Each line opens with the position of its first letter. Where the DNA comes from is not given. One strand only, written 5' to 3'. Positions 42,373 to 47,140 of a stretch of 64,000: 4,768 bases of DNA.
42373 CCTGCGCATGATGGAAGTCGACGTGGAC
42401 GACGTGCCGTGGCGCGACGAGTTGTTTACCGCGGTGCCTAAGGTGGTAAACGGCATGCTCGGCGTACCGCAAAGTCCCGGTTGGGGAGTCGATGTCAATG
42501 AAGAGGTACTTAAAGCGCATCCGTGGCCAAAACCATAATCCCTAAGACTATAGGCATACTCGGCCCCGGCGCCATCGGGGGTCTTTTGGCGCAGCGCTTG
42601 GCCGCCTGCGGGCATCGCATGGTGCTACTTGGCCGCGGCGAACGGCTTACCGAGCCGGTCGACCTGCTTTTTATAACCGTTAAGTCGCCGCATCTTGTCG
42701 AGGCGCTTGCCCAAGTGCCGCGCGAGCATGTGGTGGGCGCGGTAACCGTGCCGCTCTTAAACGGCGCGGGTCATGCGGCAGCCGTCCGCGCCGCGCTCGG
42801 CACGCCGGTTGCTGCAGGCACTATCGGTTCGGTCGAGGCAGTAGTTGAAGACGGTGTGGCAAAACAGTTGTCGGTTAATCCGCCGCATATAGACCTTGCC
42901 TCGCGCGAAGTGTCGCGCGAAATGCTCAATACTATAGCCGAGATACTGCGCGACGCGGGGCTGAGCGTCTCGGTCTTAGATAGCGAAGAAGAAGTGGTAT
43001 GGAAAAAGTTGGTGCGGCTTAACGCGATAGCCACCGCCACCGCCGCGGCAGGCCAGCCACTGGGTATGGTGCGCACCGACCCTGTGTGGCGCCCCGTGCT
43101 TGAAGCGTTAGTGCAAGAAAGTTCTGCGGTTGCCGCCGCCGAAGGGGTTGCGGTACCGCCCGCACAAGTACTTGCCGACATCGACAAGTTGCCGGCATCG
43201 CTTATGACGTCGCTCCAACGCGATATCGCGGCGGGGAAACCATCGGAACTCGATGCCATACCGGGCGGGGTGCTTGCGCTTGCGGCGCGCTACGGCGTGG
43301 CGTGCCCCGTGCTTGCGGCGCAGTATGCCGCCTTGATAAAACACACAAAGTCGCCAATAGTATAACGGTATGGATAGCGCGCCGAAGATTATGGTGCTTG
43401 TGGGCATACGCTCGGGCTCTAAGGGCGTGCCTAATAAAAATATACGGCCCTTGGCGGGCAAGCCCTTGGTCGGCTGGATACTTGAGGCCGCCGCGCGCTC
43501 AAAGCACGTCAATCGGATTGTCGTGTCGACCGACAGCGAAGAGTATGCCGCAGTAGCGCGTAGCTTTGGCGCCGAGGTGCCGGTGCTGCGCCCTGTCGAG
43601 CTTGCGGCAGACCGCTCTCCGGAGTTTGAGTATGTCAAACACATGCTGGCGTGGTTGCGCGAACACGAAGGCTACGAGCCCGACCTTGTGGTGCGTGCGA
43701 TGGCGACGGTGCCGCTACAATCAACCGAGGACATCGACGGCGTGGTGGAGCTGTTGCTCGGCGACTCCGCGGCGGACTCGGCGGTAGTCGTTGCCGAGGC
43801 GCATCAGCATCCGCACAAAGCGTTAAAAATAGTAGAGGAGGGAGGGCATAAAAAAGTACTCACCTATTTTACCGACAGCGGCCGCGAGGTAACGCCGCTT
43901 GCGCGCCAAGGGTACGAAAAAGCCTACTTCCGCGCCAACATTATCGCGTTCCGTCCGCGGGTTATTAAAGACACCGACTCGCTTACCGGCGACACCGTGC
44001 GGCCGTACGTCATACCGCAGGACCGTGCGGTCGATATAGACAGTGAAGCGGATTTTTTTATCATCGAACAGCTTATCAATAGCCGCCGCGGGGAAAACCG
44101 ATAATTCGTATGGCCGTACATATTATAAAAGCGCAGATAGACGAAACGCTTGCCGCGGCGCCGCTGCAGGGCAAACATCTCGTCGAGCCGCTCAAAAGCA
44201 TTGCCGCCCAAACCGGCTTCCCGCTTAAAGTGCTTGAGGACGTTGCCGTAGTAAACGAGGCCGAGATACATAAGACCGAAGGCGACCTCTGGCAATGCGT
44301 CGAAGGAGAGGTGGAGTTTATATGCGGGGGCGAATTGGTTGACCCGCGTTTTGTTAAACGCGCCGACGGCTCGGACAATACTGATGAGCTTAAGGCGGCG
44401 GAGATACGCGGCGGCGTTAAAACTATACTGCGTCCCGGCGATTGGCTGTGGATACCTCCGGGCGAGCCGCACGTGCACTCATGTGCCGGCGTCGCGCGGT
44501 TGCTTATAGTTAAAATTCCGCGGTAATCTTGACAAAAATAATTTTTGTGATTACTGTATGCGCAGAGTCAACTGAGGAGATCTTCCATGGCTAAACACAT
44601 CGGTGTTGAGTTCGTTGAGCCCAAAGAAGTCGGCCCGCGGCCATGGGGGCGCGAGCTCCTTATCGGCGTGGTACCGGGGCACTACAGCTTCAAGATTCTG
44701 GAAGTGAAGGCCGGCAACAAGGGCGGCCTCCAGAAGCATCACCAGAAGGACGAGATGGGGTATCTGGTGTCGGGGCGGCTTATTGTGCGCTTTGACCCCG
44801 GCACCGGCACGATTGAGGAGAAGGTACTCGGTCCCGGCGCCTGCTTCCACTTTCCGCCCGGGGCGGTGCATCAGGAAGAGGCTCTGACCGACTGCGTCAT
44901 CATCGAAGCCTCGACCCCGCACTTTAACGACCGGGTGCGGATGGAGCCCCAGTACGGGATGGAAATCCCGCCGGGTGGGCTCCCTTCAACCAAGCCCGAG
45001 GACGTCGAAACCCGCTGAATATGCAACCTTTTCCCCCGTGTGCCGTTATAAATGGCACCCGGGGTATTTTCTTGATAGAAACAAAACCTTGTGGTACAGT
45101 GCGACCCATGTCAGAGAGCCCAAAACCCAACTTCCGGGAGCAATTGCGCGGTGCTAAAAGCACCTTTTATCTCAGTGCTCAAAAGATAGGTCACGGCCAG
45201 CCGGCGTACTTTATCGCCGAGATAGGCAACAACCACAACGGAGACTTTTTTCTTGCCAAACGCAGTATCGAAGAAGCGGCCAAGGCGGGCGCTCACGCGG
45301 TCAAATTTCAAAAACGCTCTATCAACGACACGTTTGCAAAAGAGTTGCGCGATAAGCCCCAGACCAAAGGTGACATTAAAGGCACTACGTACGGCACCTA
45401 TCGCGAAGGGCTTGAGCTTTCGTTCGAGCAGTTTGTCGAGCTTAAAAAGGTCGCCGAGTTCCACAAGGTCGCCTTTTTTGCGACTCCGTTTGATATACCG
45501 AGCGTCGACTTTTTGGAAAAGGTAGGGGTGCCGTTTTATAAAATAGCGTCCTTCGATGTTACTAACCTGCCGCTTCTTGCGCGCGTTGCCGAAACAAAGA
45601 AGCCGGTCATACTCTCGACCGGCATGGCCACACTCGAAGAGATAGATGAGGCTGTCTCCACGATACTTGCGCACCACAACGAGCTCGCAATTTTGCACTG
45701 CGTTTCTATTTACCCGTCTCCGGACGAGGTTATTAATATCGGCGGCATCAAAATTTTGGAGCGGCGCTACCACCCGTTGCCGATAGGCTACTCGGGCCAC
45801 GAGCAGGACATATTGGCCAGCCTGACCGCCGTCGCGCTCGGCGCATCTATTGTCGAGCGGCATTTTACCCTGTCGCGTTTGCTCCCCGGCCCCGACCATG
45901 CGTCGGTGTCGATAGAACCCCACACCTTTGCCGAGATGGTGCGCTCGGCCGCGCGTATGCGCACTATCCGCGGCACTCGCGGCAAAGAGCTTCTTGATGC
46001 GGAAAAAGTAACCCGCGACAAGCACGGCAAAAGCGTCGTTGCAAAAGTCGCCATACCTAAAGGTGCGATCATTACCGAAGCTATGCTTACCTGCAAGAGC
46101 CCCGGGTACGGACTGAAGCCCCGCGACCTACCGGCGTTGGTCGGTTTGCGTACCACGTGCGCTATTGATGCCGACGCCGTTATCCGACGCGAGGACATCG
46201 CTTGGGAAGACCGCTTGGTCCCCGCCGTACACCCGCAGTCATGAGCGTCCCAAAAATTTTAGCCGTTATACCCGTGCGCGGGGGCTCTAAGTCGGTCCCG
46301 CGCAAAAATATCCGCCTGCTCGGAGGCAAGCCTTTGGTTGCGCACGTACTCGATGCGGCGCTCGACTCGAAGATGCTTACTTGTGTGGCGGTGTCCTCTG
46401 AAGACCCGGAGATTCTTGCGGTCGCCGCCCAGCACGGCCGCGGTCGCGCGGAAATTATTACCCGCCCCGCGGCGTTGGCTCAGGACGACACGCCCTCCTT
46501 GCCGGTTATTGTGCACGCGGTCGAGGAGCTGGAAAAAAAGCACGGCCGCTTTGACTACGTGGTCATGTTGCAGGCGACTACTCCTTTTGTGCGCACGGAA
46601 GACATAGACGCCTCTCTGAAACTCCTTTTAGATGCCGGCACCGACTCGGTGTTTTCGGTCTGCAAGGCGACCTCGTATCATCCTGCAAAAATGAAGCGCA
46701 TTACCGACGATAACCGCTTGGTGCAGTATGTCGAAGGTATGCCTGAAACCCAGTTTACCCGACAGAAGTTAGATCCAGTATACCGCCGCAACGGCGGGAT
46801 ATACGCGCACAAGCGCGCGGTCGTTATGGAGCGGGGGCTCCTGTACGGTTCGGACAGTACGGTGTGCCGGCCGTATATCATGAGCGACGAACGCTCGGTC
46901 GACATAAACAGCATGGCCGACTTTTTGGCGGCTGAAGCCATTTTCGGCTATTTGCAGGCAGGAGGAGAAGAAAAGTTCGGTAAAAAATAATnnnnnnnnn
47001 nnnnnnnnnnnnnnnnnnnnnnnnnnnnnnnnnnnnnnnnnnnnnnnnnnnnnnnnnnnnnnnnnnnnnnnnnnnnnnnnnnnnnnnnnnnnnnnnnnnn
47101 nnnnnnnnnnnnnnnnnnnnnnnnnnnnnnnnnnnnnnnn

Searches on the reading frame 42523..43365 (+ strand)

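Call 7: search_protein_families(library=pfam, proteins=[window:42523-43365:+], max_evalue=0.001)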
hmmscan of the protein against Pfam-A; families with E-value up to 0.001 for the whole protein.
window:42523-43365:+ (280 aa): 2 families
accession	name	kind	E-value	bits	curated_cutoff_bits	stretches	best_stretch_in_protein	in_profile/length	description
PF08546.17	ApbA_C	-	7.4e-21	75.2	22.7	1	158-271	5-121/125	Ketopantoate reductase PanE/ApbA C terminal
PF02558.23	ApbA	-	1.8e-13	50.8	22.2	2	43-102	64-124/150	Ketopantoate reductase PanE/ApbA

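Call 28: search_protein_families(library=ncbifam, proteins=[window:42523-43365:+], max_evalue=0.001)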
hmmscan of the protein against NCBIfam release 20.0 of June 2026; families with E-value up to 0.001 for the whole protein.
window:42523-43365:+ (280 aa): 14 families
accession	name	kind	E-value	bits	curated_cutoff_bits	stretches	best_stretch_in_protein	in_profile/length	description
TIGR00745.1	apbA_panE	subfamily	1.1e-42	146.4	141.35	2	45-271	68-298/305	2-dehydropantoate 2-reductase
NF005091.0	PRK06522.2-2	equivalog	4.4e-34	118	252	2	41-274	66-296/302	2-dehydropantoate 2-reductase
NF005094.0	PRK06522.2-5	equivalog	1.3e-21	77.3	382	1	41-271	63-298/307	2-dehydropantoate 2-reductase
NF006083.0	PRK08229.1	equivalog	1.3e-18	67.1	371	2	46-211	74-233/341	2-dehydropantoate 2-reductase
NF005089.0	PRK06522.1-4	subfamily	2.9e-15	56.5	223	1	105-274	148-317/326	2-dehydropantoate 2-reductase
NF005087.0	PRK06522.1-1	equivalog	1.6e-14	53.7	351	1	46-270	64-284/296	2-dehydropantoate 2-reductase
NF009542.0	PRK12921.1-4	equivalog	1.7e-14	53.8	288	1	41-275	57-283/286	oxidoreductase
NF005092.1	PRK06522.2-3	equivalog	5.4e-14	52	500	1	44-273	64-292/296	2-dehydropantoate 2-reductase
NF009541.0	PRK12921.1-1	equivalog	1.4e-13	50.8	338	1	42-263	64-281/297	oxidoreductase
NF005093.0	PRK06522.2-4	equivalog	1.8e-13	50.5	308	1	47-272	72-294/304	2-dehydropantoate 2-reductase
NF004887.0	PRK06249.1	equivalog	4.4e-13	49.1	360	1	45-272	73-308/316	putative 2-dehydropantoate 2-reductase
NF004311.0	PRK05708.1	equivalog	1.8e-09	36.9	378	1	43-275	68-297/305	putative 2-dehydropantoate 2-reductase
NF005088.0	PRK06522.1-2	subfamily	1.8e-08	33.9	371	1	40-264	63-291/308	2-dehydropantoate 2-reductase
NF005090.0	PRK06522.2-1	equivalog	5.1e-06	26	496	1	44-270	70-288/296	2-dehydropantoate 2-reductase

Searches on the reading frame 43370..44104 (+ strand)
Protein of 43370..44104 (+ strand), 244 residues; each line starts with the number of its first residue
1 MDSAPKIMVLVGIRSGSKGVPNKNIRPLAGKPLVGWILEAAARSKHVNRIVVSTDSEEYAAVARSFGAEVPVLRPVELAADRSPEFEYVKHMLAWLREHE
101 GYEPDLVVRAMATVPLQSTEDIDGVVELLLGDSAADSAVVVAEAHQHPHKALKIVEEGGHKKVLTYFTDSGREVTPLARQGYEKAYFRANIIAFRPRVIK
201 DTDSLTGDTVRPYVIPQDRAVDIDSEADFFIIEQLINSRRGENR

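Call 7: search_protein_families(library=pfam, proteins=[window:43370-44104:+], max_evalue=0.001)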
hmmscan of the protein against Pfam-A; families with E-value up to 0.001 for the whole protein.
window:43370-44104:+ (244 aa): 2 families
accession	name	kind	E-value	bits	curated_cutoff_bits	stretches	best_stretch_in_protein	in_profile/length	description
PF02348.25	CTP_transf_3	-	5.1e-23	82.5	22.6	1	8-145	1-130/217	Cytidylyltransferase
PF12804.13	NTP_transf_3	-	5.2e-06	27.2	27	1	18-149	12-131/160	MobA-like NTP transferase domain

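Call 28: search_protein_families(library=ncbifam, proteins=[window:43370-44104:+], max_evalue=0.001)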
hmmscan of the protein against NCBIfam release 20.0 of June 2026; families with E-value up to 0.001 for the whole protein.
window:43370-44104:+ (244 aa): 6 families
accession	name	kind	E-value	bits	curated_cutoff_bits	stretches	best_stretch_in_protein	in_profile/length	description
TIGR03584.1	PseF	equivalog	6.2e-33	114.3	205.7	1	10-233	3-217/222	pseudaminic acid cytidylyltransferase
NF009905.0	PRK13368.1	subfamily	4.7e-14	52.3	255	1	6-206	2-191/243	3-deoxy-manno-octulosonate cytidylyltransferase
NF003952.0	PRK05450.1-5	subfamily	1.2e-11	44.3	193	1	6-201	2-193/250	3-deoxy-manno-octulosonate cytidylyltransferase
NF003950.0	PRK05450.1-3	subfamily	1.6e-11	44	234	1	7-200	3-188/248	3-deoxy-manno-octulosonate cytidylyltransferase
TIGR00466.1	kdsB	equivalog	4.1e-08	32.9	155.2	1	7-72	3-67/241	3-deoxy-manno-octulosonate cytidylyltransferase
NF003948.0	PRK05450.1-1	equivalog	3.5e-07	29.7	281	1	5-195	4-185/248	3-deoxy-manno-octulosonate cytidylyltransferase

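Call 83: find_related_loci(query=A6, collection=metagenome_contigs, flank=10000)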
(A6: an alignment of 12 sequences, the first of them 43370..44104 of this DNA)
Query A6 (244 aa) in metagenome_contigs; peptide patterns used: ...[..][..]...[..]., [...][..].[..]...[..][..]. (x = any residue, [..] = any of these).
600 stretches matched a pattern (row limit reached: there are more); 587 encode a relative of the query (tblastn E <= 1e-3); the best 80 are kept; 80 distinct loci.
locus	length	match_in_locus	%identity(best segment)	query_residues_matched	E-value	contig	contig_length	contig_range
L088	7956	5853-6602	62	2-244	5e-99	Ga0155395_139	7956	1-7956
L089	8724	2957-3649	42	5-235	8e-50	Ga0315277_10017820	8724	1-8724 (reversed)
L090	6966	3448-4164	41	1-236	1e-49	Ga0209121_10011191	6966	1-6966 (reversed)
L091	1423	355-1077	39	1-239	8e-49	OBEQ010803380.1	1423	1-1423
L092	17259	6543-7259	38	2-243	6e-47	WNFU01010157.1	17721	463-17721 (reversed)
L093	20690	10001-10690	42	7-236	9e-47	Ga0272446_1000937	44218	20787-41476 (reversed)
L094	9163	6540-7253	40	1-238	9e-47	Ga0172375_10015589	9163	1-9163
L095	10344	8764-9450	40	4-235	1e-46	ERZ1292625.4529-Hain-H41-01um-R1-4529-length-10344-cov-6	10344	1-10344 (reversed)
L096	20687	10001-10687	41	2-237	3e-46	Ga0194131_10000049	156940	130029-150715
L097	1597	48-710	40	6-229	5e-47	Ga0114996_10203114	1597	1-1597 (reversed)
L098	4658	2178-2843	37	6-235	1e-45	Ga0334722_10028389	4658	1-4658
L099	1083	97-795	36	7-239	2e-47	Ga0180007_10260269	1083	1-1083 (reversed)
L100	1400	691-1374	36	10-243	1e-46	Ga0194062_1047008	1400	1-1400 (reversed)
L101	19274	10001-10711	38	6-243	5e-45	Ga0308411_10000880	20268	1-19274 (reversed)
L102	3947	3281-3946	38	1-225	6e-45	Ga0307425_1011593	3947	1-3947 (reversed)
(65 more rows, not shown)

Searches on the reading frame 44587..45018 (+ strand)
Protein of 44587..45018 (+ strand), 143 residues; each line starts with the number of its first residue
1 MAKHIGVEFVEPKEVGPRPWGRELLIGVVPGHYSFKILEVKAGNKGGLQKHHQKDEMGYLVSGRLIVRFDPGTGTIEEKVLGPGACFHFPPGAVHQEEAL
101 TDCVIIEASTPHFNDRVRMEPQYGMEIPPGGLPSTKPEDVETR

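Call 7: search_protein_families(library=pfam, proteins=[window:44587-45018:+], max_evalue=0.001)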
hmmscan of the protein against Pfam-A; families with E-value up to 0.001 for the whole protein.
window:44587-45018:+ (143 aa): 2 families
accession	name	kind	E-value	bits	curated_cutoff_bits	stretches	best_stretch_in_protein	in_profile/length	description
PF07883.17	Cupin_2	-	1.7e-08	34.5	27.2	1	38-101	3-60/70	Cupin domain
PF01050.24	MannoseP_isomer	-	0.00023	21.8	23.6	1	18-78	14-73/116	Mannose-6-phosphate isomerase C-terminal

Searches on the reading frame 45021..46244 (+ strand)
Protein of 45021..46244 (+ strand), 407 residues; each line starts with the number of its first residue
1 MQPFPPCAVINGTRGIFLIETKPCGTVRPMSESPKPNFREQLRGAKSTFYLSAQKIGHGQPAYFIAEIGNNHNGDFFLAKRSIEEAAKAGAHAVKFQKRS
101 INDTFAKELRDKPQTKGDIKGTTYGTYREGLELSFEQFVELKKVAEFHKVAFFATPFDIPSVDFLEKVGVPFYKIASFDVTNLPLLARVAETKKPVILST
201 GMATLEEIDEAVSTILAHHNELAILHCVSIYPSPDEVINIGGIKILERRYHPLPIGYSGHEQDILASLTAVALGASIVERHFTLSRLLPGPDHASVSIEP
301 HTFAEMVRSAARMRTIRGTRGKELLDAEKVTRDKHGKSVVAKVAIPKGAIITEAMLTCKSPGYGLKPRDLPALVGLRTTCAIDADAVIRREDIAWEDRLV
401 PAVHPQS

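Call 7: search_protein_families(library=pfam, proteins=[window:45021-46244:+], max_evalue=0.001)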
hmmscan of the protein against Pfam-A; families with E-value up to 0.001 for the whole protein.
window:45021-46244:+ (407 aa): 2 families
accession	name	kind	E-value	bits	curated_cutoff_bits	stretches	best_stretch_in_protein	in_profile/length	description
PF03102.20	NeuB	-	1.1e-76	257.9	22.1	1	83-319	2-238/241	NeuB family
PF08666.17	SAF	-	1.2e-10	42.2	21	1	338-393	3-62/63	SAF domain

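Call 28: search_protein_families(library=ncbifam, proteins=[window:45021-46244:+], max_evalue=0.001)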
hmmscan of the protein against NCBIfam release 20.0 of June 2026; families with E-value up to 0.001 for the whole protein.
window:45021-46244:+ (407 aa): 4 families
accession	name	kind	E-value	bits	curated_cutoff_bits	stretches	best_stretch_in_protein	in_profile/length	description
TIGR03569.1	NeuB_NnaB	equivalog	5.2e-92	308.4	399.65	1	63-388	2-329/329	N-acetylneuraminate synthase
TIGR03586.1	PseI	equivalog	2.6e-72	243.8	340.25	1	62-384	2-323/327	pseudaminic acid synthase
TIGR01361.1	DAHP_synth_Bsub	equivalog_domain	0.00015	21.2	267.75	1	142-227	82-167/260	3-deoxy-7-phosphoheptulonate synthase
NF009239.0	PRK12595.1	equivalog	0.00048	19.2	279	1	141-270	174-309/360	bifunctional 3-deoxy-7-phosphoheptulonate synthase/chorismate mutase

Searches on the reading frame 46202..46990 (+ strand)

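Call 7: search_protein_families(library=pfam, proteins=[window:46202-46990:+], max_evalue=0.001)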
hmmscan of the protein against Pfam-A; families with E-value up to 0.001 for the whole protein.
window:46202-46990:+ (262 aa): 2 families
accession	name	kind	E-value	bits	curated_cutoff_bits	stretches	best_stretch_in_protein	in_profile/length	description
PF02348.25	CTP_transf_3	-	5e-24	85.7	22.6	1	21-206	2-185/217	Cytidylyltransferase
PF12804.13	NTP_transf_3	-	3.1e-05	24.7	27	1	36-164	17-133/160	MobA-like NTP transferase domain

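Call 28: search_protein_families(library=ncbifam, proteins=[window:46202-46990:+], max_evalue=0.001)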
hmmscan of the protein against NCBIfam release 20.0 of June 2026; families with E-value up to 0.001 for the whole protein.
window:46202-46990:+ (262 aa): 8 families
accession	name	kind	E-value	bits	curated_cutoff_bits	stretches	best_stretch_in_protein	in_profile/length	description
TIGR03584.1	PseF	equivalog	5e-38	130.9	205.7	1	20-248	1-220/222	pseudaminic acid cytidylyltransferase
NF003948.0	PRK05450.1-1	equivalog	2.1e-14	53.3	281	1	17-206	4-187/248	3-deoxy-manno-octulosonate cytidylyltransferase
NF003952.0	PRK05450.1-5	subfamily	1.5e-13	50.5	193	1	18-208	2-191/250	3-deoxy-manno-octulosonate cytidylyltransferase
NF009905.0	PRK13368.1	subfamily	2.7e-13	49.8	255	1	18-208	2-184/243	3-deoxy-manno-octulosonate cytidylyltransferase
NF003950.0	PRK05450.1-3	subfamily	2.9e-10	39.9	234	1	19-209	3-188/248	3-deoxy-manno-octulosonate cytidylyltransferase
NF010933.0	PRK14353.1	equivalog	5.8e-05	21.9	505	1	30-207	20-183/453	bifunctional UDP-N-acetylglucosamine diphosphorylase/glucosamine-1-phosphate N-acetyltransferase GlmU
TIGR00466.1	kdsB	equivalog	0.00015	21.2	155.2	1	21-142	5-116/241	3-deoxy-manno-octulosonate cytidylyltransferase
TIGR01173.1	glmU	equivalog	0.00028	19.8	366.85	1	32-207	17-176/452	bifunctional UDP-N-acetylglucosamine diphosphorylase/glucosamine-1-phosphate N-acetyltransferase GlmU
